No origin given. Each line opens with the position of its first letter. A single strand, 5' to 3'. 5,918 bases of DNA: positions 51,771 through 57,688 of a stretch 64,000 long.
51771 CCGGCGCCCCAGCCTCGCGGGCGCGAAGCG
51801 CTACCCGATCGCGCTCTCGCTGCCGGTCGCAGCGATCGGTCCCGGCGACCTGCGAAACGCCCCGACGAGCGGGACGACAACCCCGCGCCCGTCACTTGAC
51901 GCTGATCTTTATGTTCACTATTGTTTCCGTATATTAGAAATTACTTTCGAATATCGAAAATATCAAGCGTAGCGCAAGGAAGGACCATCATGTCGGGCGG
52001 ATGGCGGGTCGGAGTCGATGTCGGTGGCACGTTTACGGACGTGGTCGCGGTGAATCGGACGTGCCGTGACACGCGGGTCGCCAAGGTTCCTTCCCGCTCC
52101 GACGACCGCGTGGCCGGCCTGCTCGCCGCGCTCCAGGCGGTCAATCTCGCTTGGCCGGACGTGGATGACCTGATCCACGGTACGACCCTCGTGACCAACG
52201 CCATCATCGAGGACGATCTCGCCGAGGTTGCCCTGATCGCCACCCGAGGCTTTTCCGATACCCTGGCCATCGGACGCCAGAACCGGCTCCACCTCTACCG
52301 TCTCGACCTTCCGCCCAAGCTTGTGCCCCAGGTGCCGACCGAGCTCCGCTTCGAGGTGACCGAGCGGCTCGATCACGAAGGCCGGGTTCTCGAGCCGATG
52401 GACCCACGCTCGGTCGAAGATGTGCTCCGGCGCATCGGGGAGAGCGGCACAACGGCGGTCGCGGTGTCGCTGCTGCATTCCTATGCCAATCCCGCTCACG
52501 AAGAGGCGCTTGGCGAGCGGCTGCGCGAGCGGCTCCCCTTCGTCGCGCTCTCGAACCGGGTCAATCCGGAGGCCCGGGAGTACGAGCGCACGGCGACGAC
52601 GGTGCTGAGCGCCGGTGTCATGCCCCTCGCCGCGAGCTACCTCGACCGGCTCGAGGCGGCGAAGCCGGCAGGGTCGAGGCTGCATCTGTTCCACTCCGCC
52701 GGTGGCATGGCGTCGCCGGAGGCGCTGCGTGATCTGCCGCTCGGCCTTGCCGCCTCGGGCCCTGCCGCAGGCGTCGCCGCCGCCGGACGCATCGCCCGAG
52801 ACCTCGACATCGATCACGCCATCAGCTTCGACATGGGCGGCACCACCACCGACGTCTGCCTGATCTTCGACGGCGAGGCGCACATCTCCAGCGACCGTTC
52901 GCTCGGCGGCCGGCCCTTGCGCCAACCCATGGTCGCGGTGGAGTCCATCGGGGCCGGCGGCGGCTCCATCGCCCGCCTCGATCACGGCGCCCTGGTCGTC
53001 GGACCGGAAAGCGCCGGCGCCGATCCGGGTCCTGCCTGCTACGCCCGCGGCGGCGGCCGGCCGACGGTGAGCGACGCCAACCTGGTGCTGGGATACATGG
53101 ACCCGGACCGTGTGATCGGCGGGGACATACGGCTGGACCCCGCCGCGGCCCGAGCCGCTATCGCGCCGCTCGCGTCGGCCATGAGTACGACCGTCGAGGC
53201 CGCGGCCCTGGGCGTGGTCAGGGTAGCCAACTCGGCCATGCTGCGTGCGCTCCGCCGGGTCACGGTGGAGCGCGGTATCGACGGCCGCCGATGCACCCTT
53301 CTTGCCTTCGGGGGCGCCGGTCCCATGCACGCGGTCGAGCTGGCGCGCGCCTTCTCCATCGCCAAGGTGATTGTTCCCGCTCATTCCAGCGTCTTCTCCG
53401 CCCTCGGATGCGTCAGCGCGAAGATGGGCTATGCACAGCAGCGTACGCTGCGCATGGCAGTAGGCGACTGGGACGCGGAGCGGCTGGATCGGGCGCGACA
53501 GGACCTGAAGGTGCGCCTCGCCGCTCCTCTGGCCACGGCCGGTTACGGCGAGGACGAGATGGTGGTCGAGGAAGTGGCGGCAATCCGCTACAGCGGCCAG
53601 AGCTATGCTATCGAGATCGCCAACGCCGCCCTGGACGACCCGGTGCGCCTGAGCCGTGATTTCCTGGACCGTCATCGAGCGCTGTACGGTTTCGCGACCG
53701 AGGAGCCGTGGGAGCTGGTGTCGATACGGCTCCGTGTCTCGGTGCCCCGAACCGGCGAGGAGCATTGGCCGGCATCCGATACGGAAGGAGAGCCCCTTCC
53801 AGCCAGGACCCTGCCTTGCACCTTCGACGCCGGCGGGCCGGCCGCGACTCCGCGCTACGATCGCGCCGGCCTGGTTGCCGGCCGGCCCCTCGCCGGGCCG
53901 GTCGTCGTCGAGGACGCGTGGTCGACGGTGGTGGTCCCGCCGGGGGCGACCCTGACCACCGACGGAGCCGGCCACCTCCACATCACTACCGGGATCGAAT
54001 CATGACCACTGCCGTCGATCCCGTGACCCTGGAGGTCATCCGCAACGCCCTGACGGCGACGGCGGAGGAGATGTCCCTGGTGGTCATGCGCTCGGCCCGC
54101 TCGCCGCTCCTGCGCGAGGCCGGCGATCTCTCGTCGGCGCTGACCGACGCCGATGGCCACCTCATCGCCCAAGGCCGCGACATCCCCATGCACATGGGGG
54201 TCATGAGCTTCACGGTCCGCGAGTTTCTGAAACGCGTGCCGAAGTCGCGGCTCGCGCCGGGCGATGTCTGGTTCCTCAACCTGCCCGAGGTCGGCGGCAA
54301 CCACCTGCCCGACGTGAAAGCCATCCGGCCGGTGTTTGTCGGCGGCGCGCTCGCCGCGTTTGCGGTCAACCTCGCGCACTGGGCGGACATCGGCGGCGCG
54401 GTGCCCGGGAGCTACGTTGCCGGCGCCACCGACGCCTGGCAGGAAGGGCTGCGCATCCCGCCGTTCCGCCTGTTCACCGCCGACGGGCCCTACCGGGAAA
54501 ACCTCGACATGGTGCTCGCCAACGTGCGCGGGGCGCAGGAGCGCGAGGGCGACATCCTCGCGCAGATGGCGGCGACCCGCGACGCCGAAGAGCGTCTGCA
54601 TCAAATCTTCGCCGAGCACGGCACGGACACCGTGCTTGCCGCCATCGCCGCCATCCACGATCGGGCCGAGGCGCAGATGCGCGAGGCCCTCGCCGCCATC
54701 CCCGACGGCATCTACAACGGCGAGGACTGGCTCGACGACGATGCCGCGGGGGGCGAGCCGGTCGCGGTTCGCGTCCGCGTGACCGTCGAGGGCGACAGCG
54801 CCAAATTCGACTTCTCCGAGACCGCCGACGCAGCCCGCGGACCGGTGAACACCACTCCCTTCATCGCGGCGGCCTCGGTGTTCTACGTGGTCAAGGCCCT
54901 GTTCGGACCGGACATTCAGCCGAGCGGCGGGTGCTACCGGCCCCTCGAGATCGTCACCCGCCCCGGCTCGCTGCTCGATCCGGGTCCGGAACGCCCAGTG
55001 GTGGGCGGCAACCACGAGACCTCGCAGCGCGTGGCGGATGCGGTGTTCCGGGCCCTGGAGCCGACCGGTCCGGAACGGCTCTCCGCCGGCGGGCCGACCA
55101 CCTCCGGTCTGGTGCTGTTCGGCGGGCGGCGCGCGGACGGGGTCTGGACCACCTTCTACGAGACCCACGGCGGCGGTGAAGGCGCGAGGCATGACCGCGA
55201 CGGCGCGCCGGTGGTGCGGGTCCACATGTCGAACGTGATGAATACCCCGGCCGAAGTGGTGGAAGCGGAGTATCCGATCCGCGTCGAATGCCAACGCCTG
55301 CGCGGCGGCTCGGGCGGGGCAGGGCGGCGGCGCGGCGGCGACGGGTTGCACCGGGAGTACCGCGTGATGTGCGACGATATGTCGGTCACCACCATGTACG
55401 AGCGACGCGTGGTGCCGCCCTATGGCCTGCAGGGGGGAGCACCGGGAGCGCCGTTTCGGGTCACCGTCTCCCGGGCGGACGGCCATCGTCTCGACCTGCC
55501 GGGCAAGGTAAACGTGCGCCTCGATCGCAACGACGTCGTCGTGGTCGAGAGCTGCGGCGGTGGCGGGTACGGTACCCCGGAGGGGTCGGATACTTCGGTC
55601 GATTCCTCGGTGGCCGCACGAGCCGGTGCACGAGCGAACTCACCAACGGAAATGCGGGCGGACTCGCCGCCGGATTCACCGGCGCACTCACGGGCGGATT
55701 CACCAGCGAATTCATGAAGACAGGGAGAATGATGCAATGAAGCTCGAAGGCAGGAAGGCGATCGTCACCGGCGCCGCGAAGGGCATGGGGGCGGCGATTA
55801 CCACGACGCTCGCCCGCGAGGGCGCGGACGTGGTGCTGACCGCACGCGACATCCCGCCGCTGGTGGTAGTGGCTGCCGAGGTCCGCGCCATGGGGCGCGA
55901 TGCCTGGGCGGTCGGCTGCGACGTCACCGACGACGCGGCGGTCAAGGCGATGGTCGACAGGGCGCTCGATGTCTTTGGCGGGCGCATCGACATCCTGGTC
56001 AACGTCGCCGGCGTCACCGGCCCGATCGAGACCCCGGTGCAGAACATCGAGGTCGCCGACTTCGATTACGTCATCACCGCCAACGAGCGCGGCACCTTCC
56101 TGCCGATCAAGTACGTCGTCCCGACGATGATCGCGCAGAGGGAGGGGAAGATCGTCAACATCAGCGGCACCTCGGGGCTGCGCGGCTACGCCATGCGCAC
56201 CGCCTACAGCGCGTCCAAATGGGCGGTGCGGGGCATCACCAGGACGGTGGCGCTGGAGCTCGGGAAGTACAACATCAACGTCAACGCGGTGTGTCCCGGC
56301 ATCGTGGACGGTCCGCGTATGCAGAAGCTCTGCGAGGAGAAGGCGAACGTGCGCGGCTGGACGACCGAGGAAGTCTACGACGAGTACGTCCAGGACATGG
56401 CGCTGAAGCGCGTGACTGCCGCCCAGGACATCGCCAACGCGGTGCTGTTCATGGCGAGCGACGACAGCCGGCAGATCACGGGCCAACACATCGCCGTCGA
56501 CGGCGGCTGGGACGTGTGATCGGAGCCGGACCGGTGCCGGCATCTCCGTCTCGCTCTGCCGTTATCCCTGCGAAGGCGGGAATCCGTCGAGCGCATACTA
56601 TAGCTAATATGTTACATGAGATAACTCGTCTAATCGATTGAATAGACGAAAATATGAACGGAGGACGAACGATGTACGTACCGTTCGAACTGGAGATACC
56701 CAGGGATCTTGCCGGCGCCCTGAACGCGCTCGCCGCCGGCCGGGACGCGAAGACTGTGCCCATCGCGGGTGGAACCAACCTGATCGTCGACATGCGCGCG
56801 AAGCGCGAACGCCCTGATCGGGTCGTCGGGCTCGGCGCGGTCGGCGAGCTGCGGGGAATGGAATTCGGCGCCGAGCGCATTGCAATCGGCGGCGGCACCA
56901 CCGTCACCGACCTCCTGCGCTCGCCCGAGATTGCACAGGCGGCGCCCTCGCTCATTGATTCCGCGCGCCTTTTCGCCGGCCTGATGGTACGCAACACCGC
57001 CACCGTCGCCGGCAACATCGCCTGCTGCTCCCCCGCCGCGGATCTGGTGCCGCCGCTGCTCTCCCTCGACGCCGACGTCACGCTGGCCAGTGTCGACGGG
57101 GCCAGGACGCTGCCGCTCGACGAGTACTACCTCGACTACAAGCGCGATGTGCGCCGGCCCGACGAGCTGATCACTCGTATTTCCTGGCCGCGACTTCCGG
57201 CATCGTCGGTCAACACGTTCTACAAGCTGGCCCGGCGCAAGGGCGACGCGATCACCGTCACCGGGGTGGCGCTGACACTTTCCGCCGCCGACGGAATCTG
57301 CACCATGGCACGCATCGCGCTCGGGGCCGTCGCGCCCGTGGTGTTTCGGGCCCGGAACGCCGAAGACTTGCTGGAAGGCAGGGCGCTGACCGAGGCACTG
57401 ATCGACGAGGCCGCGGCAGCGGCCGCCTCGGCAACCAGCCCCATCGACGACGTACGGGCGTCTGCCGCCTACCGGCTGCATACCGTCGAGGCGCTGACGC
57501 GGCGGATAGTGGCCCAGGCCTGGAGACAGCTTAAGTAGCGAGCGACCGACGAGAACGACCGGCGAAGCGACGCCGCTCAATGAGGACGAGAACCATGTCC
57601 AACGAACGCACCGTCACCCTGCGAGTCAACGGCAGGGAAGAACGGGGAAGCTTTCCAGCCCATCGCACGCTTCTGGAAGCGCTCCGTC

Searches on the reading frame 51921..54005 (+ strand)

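Call 88: search_protein_families(library=pfam, proteins=[window:51921-54005:+], max_evalue=0.00001)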
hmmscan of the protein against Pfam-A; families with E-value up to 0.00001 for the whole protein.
window:51921-54005:+ (694 aa): 3 families
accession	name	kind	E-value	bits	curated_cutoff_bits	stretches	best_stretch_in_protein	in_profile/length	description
PF01968.24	Hydantoinase_A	-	6.4e-83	278.8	22.9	1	223-502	1-287/291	Hydantoinase/oxoprolinase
PF05378.19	Hydant_A_N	-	2e-50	171.4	25.2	1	29-204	1-175/176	Hydantoinase/oxoprolinase N-terminal region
PF19278.4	Hydant_A_C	-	6.3e-06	26.1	21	0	646-687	148-189/193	Hydantoinase/oxoprolinase C-terminal domain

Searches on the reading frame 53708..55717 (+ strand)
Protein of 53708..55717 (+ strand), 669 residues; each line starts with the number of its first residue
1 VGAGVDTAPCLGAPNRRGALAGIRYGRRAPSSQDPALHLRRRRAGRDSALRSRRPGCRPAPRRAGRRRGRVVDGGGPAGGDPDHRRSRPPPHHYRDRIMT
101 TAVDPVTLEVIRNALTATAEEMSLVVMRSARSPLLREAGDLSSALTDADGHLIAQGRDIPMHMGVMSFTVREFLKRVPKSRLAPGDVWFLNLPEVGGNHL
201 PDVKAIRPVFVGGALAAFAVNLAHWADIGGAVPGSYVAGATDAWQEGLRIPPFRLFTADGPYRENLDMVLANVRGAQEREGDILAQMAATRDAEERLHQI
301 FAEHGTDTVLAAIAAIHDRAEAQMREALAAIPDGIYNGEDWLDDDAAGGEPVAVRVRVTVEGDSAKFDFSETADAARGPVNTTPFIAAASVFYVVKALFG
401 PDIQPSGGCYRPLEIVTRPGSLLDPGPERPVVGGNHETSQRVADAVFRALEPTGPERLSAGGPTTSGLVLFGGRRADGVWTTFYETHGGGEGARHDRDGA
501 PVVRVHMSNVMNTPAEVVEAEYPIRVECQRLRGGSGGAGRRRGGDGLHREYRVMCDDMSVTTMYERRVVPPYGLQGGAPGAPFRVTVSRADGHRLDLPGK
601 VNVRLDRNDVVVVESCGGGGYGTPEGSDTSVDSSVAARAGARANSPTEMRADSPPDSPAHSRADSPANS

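Call 88: search_protein_families(library=pfam, proteins=[window:53708-55717:+], max_evalue=0.00001)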
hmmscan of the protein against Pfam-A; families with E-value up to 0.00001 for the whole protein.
window:53708-55717:+ (669 aa): 1 family
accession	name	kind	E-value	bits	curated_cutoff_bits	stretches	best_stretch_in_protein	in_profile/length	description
PF02538.19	Hydantoinase_B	-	5.2e-176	586.6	26.8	1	104-624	1-519/519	Hydantoinase B/oxoprolinase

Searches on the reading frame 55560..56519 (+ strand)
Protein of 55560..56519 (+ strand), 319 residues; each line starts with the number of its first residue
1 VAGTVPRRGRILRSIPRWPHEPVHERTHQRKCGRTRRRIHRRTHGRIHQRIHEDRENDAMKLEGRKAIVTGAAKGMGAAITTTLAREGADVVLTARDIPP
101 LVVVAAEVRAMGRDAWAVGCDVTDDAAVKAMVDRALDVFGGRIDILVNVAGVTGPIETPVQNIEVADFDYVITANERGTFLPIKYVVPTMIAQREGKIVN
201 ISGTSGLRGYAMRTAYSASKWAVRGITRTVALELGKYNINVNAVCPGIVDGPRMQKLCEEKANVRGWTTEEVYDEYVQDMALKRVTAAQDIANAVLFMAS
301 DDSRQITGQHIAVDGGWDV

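Call 88: search_protein_families(library=pfam, proteins=[window:55560-56519:+], max_evalue=0.00001)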
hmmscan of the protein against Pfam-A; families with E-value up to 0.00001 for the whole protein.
window:55560-56519:+ (319 aa): 4 families
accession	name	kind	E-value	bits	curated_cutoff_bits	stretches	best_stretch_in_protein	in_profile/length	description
PF13561.12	adh_short_C2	-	5.3e-57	193.5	27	1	71-317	1-235/236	Enoyl-(Acyl carrier protein) reductase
PF00106.31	adh_short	-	2.3e-53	181.1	26.6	1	66-257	2-190/195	short chain dehydrogenase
PF08659.16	KR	-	1.8e-10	41.5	22.6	1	68-219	4-152/180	KR domain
PF23441.1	SDR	-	1.1e-06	28.6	27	1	118-316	66-254/258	SDR-like rossmann domain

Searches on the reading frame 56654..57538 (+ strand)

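Call 88: search_protein_families(library=pfam, proteins=[window:56654-57538:+], max_evalue=0.00001)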
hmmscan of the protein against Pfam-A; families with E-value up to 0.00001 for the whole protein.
window:56654-57538:+ (294 aa): 2 families
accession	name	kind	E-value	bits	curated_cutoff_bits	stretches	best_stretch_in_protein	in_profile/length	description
PF00941.27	FAD_binding_5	-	2.5e-40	138.5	27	1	11-180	3-169/170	FAD binding domain in molybdopterin dehydrogenase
PF03450.22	CO_deh_flav_C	-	2.3e-25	89.1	25.5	1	189-288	2-101/102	CO dehydrogenase flavoprotein C-terminal domain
